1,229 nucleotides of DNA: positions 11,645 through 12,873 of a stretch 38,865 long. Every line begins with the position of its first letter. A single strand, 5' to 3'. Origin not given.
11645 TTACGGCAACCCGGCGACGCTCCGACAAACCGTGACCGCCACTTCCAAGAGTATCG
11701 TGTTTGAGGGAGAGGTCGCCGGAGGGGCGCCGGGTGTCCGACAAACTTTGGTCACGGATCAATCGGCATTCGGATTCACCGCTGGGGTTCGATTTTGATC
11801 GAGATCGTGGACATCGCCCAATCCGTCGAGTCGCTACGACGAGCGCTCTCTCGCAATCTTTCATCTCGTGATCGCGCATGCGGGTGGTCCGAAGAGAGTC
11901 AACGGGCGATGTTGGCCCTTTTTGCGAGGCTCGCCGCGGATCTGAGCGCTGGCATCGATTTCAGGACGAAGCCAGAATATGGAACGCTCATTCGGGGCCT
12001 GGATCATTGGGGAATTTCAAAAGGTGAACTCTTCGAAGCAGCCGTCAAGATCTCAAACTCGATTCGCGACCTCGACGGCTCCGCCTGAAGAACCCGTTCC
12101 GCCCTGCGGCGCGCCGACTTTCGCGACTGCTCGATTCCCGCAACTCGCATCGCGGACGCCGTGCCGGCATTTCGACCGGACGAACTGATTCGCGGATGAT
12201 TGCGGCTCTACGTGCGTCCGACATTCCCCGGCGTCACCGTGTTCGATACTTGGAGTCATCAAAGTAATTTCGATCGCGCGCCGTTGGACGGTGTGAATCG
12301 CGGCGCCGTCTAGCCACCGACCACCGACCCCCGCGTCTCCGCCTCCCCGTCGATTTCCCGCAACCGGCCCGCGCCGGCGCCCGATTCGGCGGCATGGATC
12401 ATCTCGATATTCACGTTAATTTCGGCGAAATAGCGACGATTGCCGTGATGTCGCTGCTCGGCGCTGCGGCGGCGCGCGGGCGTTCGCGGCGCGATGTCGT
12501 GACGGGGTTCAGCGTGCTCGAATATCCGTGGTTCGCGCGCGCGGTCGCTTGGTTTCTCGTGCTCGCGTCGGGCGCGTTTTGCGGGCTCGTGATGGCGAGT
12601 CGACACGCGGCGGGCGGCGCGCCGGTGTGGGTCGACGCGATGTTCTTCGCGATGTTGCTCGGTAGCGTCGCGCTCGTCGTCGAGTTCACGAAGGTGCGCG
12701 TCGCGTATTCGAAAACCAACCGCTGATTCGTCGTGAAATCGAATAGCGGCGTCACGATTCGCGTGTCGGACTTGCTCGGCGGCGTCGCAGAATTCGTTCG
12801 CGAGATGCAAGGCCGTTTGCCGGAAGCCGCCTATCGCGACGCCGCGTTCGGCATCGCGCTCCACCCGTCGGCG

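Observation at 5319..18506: Non-canonical Tc (ABC) toxin-like locus in a myxobacterium-like genome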

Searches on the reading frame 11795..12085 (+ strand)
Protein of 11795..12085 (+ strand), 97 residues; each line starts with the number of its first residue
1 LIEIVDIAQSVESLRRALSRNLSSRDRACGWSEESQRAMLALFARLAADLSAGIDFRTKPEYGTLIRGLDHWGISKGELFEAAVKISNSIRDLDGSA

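Call 5: search_protein_families(library=pfam, proteins=[window:11795-12085:+], max_evalue=0.01)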
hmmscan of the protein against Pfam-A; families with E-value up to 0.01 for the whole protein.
window:11795-12085:+ (97 aa): 0 families

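Call 21: search_protein_families(library=ncbifam, proteins=[window:11795-12085:+], max_evalue=0.01)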
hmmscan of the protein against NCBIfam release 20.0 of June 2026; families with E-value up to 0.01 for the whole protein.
window:11795-12085:+ (97 aa): 0 families

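Call 26: search_protein_families(library=pfam, proteins=[window:11795-12085:+], max_evalue=10)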
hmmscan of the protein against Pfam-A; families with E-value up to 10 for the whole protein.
window:11795-12085:+ (97 aa): 0 families

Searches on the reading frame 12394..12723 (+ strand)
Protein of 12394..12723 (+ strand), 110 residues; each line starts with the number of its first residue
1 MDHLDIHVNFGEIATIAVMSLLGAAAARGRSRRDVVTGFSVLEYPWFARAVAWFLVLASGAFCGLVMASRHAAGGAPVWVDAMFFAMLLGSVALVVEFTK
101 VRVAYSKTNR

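Call 10: search_protein_families(library=pfam, proteins=[window:12394-12723:+], max_evalue=0.01)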
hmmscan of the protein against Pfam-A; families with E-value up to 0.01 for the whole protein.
window:12394-12723:+ (110 aa): 0 families

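Call 21: search_protein_families(library=ncbifam, proteins=[window:12394-12723:+], max_evalue=0.01)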
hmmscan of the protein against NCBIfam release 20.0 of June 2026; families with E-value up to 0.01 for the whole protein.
window:12394-12723:+ (110 aa): 0 families

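Call 26: search_protein_families(library=pfam, proteins=[window:12394-12723:+], max_evalue=10)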
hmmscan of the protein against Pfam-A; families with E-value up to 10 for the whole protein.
window:12394-12723:+ (110 aa): 0 families
